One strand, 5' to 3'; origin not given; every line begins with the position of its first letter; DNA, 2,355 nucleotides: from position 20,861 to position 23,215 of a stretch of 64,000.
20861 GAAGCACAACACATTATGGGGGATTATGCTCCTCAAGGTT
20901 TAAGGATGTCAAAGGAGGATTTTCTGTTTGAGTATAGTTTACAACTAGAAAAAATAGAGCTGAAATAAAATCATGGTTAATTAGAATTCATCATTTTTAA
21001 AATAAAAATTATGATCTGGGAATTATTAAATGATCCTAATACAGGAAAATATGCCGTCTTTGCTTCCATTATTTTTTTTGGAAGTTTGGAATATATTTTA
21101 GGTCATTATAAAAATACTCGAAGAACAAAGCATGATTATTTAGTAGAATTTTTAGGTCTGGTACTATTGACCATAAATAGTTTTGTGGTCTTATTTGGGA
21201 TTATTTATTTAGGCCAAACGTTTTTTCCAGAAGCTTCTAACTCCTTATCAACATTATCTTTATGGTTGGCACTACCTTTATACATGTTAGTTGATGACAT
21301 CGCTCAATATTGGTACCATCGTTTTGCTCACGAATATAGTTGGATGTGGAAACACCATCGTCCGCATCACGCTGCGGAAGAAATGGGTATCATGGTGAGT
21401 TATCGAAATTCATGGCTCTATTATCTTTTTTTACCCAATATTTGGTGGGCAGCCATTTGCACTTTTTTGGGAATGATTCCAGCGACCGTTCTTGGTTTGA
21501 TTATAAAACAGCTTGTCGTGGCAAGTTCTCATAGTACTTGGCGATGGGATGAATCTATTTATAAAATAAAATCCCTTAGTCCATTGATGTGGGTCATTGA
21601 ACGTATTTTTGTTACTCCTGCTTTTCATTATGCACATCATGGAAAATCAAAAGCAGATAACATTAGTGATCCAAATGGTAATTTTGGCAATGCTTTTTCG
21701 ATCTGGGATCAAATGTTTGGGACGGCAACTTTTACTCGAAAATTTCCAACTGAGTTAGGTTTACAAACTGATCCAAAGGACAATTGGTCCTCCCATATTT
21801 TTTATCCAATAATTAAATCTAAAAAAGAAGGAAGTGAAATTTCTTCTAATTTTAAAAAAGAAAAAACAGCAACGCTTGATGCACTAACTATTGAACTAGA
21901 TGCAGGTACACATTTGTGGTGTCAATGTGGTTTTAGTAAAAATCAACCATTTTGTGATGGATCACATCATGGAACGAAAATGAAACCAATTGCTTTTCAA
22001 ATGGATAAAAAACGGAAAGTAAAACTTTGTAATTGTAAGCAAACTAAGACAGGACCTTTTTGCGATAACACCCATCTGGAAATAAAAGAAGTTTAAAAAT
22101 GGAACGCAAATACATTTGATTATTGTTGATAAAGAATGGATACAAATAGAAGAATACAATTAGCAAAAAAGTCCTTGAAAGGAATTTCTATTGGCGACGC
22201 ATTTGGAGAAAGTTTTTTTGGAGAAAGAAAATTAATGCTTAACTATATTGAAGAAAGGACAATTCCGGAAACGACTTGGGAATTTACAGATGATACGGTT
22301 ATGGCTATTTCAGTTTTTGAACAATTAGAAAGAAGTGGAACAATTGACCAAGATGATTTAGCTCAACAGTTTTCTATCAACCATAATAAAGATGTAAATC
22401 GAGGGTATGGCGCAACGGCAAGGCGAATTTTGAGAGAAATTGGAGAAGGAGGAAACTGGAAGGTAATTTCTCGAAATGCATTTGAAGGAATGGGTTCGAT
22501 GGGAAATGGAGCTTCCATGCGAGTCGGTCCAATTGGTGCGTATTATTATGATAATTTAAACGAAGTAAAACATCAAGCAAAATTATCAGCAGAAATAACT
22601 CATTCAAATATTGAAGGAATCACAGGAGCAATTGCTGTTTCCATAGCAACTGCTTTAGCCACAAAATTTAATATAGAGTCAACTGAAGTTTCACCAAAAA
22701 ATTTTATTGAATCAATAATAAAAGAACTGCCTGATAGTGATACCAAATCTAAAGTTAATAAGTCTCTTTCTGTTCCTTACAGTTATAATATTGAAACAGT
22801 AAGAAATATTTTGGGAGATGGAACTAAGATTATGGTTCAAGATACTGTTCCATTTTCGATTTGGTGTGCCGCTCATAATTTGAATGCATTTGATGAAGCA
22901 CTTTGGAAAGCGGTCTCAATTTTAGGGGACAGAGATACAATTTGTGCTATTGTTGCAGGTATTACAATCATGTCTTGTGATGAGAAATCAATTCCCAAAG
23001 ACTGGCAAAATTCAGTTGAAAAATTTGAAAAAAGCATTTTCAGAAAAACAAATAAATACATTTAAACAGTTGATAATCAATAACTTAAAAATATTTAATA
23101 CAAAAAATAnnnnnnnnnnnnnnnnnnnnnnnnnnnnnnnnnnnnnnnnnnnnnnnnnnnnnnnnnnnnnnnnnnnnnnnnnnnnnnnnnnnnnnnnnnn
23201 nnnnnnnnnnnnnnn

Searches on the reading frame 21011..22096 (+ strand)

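Call 32: search_protein_families(library=pfam, proteins=[window:21011-22096:+], max_evalue=0.001)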
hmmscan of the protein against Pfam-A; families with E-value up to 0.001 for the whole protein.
window:21011-22096:+ (361 aa): 2 families
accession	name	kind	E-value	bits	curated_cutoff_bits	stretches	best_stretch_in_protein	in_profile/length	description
PF04116.19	FA_hydroxylase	-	3.1e-24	86.3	31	1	90-238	3-132/132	Fatty acid hydroxylase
PF09360.15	zf-CDGSH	-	1.1e-16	61.2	29.5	2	295-319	21-47/48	Iron-binding zinc finger CDGSH type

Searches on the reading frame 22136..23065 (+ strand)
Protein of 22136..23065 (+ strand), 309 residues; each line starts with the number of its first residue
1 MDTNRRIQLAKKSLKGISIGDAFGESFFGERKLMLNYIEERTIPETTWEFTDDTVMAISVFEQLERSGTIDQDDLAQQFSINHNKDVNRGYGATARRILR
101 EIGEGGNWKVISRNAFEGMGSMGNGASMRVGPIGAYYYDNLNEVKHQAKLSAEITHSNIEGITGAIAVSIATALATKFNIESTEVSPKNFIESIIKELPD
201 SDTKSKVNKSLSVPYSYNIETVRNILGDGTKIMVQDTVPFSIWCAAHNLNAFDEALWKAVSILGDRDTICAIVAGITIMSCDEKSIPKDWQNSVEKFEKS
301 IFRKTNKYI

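Call 32: search_protein_families(library=pfam, proteins=[window:22136-23065:+], max_evalue=0.001)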
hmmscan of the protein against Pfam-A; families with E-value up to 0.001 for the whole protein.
window:22136-23065:+ (309 aa): 1 family
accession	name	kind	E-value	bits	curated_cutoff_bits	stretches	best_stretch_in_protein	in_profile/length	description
PF03747.19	ADP_ribosyl_GH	-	2.1e-40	139.6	26.2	1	14-287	3-285/287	ADP-ribosylglycohydrolase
